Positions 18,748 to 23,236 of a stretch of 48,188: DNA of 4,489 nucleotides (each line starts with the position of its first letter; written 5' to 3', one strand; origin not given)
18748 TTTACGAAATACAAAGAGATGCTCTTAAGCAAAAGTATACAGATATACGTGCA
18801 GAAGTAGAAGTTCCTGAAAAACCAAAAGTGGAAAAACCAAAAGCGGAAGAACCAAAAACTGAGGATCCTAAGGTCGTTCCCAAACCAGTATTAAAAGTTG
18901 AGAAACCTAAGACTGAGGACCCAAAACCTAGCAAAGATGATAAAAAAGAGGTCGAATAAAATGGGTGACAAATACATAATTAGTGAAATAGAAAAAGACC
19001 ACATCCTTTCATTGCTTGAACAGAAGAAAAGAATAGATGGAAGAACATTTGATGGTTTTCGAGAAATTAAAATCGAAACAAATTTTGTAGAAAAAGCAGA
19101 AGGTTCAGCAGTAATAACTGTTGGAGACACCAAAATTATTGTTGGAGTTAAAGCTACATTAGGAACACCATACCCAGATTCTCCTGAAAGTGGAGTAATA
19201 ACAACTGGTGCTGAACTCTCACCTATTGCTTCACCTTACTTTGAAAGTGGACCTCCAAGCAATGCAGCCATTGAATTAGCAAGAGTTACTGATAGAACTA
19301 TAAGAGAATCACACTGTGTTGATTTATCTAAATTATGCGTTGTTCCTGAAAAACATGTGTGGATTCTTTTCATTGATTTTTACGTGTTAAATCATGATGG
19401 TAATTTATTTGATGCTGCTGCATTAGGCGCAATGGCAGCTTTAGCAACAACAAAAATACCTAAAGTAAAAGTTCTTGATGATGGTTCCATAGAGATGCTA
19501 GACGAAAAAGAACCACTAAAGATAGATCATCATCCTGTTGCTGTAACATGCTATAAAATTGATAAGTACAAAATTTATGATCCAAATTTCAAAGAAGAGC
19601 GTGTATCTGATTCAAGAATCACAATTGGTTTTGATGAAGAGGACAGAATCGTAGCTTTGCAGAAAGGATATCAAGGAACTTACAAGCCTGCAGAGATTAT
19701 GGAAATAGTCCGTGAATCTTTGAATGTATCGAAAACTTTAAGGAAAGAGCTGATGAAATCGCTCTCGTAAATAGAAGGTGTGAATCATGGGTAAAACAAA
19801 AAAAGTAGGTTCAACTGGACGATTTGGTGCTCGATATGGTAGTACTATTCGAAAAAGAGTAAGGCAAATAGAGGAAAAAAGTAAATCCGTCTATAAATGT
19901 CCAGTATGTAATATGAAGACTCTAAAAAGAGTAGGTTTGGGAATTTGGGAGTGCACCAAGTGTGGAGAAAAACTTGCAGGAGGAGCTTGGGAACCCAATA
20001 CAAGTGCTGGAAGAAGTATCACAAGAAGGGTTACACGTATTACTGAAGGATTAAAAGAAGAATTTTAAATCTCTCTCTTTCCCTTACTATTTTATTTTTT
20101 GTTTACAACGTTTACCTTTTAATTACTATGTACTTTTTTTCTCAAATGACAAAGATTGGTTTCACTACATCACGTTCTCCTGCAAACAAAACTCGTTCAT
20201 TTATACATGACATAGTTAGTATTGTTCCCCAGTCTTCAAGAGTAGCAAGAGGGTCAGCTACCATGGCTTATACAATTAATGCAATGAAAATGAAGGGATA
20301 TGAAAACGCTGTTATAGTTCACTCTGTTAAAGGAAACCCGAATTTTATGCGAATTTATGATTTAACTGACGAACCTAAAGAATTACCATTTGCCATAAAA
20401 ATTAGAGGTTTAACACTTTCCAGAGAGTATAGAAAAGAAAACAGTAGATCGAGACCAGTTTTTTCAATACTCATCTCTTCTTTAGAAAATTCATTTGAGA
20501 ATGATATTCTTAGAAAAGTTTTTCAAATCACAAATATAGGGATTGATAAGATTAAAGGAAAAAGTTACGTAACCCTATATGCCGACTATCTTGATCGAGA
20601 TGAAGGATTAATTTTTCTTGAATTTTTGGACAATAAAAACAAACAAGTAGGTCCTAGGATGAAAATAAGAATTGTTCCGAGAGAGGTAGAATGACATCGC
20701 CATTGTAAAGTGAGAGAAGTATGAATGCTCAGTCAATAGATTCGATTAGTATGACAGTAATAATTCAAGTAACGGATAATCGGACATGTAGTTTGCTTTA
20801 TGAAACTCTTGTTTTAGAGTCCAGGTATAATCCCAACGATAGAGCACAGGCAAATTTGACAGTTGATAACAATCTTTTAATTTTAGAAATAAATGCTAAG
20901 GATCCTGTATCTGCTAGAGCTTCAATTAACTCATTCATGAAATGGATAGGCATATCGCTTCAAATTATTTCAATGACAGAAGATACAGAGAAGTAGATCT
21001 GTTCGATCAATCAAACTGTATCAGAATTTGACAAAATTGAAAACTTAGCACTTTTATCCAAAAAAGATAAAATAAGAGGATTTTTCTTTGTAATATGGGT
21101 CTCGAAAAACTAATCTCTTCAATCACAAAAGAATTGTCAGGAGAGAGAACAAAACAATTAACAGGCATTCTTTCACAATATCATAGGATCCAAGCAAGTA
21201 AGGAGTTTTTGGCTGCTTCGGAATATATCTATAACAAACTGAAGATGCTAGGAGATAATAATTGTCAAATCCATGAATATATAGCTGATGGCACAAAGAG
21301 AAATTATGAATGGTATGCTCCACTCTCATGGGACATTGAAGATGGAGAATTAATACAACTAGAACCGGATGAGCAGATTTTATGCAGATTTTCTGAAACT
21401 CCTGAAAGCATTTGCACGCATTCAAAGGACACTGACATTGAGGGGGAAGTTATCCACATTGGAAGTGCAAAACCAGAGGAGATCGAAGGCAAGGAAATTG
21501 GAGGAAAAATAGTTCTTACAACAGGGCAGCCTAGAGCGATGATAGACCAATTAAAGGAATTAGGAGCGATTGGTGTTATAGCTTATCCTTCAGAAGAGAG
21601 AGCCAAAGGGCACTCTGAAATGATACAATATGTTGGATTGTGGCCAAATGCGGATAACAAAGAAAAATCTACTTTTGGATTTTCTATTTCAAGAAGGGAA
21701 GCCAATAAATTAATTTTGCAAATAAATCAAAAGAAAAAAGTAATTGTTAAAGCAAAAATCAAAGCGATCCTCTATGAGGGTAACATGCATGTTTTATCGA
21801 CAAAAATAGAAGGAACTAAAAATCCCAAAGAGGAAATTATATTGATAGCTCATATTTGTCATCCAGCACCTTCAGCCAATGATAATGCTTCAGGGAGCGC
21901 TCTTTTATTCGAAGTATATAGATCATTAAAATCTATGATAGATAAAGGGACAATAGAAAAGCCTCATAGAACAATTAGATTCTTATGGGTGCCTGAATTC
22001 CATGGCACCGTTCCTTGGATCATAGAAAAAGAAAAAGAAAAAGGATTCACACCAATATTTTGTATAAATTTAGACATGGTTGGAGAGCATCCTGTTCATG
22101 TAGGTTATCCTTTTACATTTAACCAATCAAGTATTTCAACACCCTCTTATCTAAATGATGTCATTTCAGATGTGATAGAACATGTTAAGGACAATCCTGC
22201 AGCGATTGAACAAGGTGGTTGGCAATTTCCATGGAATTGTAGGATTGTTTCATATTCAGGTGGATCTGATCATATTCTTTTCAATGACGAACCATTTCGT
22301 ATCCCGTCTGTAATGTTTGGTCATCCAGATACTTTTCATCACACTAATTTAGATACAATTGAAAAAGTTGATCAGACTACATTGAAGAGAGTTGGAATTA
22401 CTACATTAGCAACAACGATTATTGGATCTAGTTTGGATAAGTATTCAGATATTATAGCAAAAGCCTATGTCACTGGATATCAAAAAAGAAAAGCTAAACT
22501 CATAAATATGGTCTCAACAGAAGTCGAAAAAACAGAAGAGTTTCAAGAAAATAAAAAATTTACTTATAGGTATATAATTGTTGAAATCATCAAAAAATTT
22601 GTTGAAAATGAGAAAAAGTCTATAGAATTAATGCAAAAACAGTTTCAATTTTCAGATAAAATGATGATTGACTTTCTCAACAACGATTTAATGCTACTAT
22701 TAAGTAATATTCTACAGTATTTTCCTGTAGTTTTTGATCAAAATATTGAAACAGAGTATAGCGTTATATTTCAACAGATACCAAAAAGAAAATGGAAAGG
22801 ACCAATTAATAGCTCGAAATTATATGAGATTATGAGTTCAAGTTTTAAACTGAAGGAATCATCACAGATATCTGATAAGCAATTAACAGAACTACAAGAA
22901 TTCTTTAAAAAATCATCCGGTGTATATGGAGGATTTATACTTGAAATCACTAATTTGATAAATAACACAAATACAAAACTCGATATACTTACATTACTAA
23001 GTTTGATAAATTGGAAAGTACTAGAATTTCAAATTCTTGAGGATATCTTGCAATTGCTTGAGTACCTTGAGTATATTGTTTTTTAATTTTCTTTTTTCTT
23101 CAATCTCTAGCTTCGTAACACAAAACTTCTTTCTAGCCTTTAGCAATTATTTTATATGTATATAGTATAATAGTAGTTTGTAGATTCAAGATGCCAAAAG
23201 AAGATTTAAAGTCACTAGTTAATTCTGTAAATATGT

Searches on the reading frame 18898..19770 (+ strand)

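Call 8: search_protein_families(library=pfam, proteins=[window:18898-19770:+], max_evalue=0.001)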
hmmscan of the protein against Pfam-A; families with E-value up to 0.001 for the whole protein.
window:18898-19770:+ (290 aa): 2 families
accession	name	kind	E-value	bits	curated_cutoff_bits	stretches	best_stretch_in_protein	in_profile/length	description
PF01138.27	RNase_PH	-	1.2e-33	116.8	25.5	1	54-188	2-130/130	3' exoribonuclease family, domain 1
PF03725.20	RNase_PH_C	-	2.4e-11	43.9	20.8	1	213-271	3-61/67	3' exoribonuclease family, domain 2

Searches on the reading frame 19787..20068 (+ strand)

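Call 8: search_protein_families(library=pfam, proteins=[window:19787-20068:+], max_evalue=0.001)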
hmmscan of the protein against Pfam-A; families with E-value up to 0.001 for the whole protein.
window:19787-20068:+ (93 aa): 1 family
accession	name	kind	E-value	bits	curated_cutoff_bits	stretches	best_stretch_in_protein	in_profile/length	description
PF01780.25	Ribosomal_L37ae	-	2.5e-33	114.4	21.9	1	3-86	1-84/85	Ribosomal L37ae protein family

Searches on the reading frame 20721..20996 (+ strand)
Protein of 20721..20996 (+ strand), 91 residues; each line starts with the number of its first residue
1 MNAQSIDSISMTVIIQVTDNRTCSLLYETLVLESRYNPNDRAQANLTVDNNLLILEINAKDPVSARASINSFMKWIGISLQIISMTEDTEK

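Call 8: search_protein_families(library=pfam, proteins=[window:20721-20996:+], max_evalue=0.001)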
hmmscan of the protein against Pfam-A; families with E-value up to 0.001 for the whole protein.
window:20721-20996:+ (91 aa): 1 family
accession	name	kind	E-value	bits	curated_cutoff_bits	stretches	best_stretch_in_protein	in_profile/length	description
PF09341.15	Pcc1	-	7.7e-15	55.5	20.9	1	11-83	2-74/75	Transcription factor Pcc1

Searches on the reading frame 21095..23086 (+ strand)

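Call 8: search_protein_families(library=pfam, proteins=[window:21095-23086:+], max_evalue=0.001)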
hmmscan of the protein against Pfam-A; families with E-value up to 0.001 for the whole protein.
window:21095-23086:+ (663 aa): 2 families
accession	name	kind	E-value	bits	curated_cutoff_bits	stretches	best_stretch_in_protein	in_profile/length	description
PF04389.22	Peptidase_M28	-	8e-14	52.2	21.3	1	237-439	5-191/193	Peptidase family M28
PF16254.10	DUF4910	-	9e-11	41.5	26.6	1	63-333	37-148/247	Domain of unknown function (DUF4910)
